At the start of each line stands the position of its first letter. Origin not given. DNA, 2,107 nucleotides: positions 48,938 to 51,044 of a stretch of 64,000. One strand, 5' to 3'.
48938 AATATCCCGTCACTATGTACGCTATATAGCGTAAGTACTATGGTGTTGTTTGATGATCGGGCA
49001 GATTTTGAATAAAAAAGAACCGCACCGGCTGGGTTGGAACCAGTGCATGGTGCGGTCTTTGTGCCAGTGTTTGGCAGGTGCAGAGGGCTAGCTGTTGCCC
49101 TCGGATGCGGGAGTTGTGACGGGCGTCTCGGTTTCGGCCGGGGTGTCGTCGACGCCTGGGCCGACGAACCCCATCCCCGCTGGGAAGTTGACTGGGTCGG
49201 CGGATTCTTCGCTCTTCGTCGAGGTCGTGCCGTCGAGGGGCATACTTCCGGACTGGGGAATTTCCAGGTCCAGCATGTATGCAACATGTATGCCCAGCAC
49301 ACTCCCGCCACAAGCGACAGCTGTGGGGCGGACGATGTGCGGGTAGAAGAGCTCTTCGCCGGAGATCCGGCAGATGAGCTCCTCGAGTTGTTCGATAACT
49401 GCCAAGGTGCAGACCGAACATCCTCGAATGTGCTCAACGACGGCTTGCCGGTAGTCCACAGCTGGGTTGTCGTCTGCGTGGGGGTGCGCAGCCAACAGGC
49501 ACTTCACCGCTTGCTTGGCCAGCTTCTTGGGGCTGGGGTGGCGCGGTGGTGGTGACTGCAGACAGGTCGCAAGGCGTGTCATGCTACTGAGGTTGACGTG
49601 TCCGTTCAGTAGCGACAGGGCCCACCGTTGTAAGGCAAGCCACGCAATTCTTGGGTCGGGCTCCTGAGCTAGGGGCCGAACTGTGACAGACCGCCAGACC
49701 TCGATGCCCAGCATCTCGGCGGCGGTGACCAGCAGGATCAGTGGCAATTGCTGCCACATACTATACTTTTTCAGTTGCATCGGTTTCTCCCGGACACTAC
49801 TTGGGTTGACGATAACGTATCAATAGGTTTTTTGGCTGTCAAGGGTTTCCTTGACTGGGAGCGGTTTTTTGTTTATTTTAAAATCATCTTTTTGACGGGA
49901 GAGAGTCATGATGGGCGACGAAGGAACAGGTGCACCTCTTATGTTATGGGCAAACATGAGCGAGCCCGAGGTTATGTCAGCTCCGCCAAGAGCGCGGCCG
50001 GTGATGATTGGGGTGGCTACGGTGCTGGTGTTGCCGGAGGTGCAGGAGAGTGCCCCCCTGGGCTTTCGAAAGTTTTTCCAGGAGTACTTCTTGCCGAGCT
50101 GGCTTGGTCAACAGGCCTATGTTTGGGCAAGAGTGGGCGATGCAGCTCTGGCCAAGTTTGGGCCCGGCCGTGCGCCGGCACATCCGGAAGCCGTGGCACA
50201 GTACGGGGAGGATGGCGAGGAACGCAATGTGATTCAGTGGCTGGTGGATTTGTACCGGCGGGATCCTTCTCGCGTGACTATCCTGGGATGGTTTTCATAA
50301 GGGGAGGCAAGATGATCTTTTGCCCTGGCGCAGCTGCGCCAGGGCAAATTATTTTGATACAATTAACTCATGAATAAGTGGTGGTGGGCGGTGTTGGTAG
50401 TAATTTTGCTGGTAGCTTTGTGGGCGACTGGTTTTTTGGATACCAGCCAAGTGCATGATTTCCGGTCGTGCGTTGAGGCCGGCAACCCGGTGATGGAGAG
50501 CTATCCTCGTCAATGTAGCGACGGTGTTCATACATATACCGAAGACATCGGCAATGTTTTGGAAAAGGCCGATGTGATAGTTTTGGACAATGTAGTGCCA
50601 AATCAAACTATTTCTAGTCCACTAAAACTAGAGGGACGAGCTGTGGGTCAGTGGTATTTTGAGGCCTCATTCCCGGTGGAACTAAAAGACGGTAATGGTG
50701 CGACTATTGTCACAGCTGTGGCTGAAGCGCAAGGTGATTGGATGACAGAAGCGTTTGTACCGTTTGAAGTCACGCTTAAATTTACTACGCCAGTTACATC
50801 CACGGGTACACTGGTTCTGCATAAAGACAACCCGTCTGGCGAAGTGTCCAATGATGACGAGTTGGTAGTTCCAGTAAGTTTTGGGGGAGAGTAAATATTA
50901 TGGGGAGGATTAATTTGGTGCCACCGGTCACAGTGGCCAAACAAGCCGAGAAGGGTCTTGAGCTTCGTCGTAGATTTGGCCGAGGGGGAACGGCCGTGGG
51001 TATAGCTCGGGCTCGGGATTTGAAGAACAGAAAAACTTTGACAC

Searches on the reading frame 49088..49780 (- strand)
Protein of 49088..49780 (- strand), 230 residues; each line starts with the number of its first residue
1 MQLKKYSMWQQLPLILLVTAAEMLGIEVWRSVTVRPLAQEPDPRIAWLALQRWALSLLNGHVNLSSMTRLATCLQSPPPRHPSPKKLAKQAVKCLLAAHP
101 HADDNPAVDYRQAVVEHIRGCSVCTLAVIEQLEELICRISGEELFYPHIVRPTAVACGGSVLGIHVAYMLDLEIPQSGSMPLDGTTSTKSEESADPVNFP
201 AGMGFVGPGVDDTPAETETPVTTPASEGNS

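Call 11: search_protein_families(library=pfam, proteins=[window:49088-49780:-], max_evalue=0.01)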
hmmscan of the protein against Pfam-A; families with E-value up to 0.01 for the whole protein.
window:49088-49780:- (230 aa): 0 families

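Call 65: search_protein_families(library=ncbifam, max_evalue=0.01, proteins=[window:49088-49780:-])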
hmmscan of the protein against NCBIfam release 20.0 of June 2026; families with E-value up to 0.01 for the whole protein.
window:49088-49780:- (230 aa): 0 families

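Call 76: search_protein_families(library=pfam, max_evalue=1, proteins=[window:49088-49780:-])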
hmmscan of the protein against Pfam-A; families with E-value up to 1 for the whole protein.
window:49088-49780:- (230 aa): 0 families

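Call 81: find_homologous_proteins(query=A3, max_evalue=0.01)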
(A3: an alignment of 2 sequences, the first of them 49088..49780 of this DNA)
Query A3 (2 sequences) (230 aa, profile of the alignment): 2 proteins with E <= 0.01 among 6216 candidates.
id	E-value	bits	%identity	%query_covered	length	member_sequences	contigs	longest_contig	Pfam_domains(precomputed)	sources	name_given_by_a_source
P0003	4.4e-140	484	24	62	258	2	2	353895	-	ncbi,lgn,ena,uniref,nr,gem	ncbi:hypothetical protein DRH29_00010 [candidate division Kazan bacterium]|uniref:Uncharacterized pr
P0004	2.5e-109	383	100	100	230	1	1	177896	-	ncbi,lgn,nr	ncbi:MAG: hypothetical protein PHR51_02705 [Patescibacteria group bacterium]|nr:hypothetical protein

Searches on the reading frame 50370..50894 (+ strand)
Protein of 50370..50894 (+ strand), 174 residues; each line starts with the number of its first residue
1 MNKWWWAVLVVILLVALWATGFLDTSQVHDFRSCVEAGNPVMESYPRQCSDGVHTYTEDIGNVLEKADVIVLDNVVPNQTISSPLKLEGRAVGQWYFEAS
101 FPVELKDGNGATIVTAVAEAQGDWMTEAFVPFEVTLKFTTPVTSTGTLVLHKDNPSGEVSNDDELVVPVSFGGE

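Call 11: search_protein_families(library=pfam, proteins=[window:50370-50894:+], max_evalue=0.01)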
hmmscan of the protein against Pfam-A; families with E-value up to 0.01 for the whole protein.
window:50370-50894:+ (174 aa): 1 family
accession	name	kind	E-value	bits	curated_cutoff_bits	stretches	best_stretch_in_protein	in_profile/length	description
PF10648.15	Gmad2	-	4.8e-12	46.4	25.7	1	76-157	8-84/86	Immunoglobulin-like domain of bacterial spore germination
